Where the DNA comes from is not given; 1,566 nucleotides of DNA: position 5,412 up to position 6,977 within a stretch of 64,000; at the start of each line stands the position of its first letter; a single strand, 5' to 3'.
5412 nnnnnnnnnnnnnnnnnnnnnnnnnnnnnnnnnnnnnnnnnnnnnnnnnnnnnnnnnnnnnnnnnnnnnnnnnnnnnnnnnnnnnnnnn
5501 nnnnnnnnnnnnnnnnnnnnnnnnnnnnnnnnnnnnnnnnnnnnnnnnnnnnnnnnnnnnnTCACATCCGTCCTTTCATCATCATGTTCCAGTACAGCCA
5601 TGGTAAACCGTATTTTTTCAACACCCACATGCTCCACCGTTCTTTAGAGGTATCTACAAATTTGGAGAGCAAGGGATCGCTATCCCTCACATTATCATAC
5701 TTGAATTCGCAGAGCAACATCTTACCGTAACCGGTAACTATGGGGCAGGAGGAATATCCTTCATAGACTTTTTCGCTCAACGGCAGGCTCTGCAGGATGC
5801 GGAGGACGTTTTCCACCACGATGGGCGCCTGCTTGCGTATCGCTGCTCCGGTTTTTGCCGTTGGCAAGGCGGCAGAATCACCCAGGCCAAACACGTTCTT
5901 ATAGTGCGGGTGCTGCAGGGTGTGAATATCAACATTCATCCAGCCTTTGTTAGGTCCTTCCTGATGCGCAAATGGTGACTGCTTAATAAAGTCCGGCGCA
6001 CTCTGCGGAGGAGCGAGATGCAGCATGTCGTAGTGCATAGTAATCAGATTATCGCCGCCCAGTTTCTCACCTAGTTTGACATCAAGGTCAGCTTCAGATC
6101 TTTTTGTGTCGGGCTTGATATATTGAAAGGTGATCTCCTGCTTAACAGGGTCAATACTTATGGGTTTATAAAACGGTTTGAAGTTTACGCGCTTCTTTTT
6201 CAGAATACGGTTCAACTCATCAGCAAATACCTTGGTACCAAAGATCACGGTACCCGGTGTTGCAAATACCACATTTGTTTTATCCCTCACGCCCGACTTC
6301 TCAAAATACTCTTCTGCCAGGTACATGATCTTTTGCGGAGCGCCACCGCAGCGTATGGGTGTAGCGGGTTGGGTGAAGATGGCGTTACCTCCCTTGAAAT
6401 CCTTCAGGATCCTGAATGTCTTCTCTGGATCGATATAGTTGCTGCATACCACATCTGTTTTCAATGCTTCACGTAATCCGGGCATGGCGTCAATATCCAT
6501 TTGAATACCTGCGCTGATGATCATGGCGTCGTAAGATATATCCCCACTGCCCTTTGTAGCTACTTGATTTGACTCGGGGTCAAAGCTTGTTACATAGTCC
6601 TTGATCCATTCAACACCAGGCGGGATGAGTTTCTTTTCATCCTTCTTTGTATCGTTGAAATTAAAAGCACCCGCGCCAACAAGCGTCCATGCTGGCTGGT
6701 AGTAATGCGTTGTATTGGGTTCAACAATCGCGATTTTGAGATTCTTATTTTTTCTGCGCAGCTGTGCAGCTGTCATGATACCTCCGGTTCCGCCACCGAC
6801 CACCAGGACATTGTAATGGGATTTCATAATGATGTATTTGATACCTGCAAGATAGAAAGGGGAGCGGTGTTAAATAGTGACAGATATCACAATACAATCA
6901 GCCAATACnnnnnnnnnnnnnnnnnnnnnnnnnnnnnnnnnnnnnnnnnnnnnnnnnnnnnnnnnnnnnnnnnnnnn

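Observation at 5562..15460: SoxYZ-less sulfur-oxidation module: SoxB-like hydrolase paired with TsdA, SQR, PDO-rhodanese, YeeE pair, TauE and porin in a Bacteroidota heterotroph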

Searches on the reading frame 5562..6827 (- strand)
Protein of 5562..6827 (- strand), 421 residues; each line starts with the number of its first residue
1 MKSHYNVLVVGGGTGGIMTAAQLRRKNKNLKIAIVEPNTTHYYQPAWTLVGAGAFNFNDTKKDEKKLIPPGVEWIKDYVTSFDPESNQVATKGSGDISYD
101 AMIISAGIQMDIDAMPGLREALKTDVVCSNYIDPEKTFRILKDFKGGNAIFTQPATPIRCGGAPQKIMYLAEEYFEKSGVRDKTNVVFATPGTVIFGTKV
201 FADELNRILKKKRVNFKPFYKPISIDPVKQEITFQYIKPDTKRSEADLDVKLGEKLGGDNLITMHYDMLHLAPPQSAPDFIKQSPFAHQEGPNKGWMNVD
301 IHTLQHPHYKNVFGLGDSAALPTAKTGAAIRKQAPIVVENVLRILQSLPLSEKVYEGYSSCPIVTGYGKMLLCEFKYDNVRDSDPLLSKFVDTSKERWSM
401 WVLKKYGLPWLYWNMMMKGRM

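Call 3: search_protein_families(library=pfam, proteins=[window:5562-6827:-])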
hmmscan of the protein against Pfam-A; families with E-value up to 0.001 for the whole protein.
window:5562-6827:- (421 aa): 2 families
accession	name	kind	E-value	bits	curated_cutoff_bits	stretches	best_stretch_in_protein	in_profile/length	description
PF07992.20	Pyr_redox_2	-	3.3e-11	43.6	26.1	1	5-120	1-122/291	Pyridine nucleotide-disulphide oxidoreductase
PF03486.20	HI0933_like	-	0.00063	19.7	50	1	6-83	2-78/244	HI0933-like protein Rossmann domain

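Call 4: search_protein_families(library=ncbifam, proteins=[window:5562-6827:-])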
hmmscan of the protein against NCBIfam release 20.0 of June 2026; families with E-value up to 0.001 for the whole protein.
window:5562-6827:- (421 aa): 5 families
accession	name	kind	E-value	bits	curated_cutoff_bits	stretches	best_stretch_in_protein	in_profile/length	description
NF049943.1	SQR_III_seleno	exception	8.9e-70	235.6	525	2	6-233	2-232/406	type III sulfide quinone reductase, selenoprotein subtype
TIGR03169.1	Nterm_to_SelD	hypoth_equivalog_domain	3.5e-12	46.3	310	2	7-120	2-117/365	pyridine nucleotide-disulfide oxidoreductase family protein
NF005313.0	PRK06847.1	subfamily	7e-05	21.9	372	1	2-39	2-37/375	hypothetical protein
NF053547.1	violacein_VioD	equivalog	0.00019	20.4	620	0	6-50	1-44/372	flavin-dependent violacein biosynthesis monooxygenase VioD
TIGR03385.1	CoA_CoA_reduc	equivalog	0.00031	19.7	578.8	0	7-38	2-33/439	CoA-disulfide reductase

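Call 24: search_solved_structures(query=window:5562-6827:-, show_alignments=0)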
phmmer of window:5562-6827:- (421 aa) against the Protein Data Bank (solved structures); distinct sequences matched with E-value up to 0.001: 28.
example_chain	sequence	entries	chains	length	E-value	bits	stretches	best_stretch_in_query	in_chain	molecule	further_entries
6mp5_A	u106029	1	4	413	5.8e-104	351.7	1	3-419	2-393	Sulfide:quinone oxidoreductase, mitochondrial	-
6mo6_A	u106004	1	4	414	5.9e-104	351.7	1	3-419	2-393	Sulfide:quinone oxidoreductase, mitochondrial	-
6oi5_A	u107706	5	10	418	6.1e-104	351.6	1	3-419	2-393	Sulfide:quinone oxidoreductase, mitochondrial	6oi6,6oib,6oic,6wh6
8dhk_A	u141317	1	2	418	2.1e-103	349.8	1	3-419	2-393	Sulfide:quinone oxidoreductase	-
1fcd_A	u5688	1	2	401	1.6e-20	76.8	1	6-167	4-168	FLAVOCYTOCHROME C SULFIDE DEHYDROGENASE (FLAVIN-BINDING SUBUNIT)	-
3vrd_B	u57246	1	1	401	1.3e-18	70.5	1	6-175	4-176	Flavocytochrome c flavin subunit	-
6ynv_e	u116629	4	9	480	1.5e-17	67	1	265-380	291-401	ATPTT1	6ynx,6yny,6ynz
3hyv_A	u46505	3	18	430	9.2e-17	64.4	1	6-324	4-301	Sulfide-quinone reductase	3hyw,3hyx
5n1t_A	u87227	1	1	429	2.7e-16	62.9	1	6-186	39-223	flavin-binding subunit of sulfide dehydrogenase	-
4nwz_A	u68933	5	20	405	1.1e-08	37.8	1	6-121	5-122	FAD-dependent pyridine nucleotide-disulfide oxidoreductase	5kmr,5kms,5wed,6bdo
5kmq_A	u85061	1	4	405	1.1e-08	37.8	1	6-121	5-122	FAD-dependent pyridine nucleotide-disulfide oxidoreductase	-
5kmp_A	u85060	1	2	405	1.1e-08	37.7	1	6-121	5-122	FAD-dependent pyridine nucleotide-disulfide oxidoreductase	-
3h8i_A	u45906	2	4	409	3.3e-07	32.9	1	7-193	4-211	NADH oxidase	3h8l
7xpi_A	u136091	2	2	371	1.3e-06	31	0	293-355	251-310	Apoptosis inducing factor mitochondria associated 2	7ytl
5na4_A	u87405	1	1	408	7e-06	28.6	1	5-120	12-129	NADH dehydrogenase-like protein SAOUHSC_00878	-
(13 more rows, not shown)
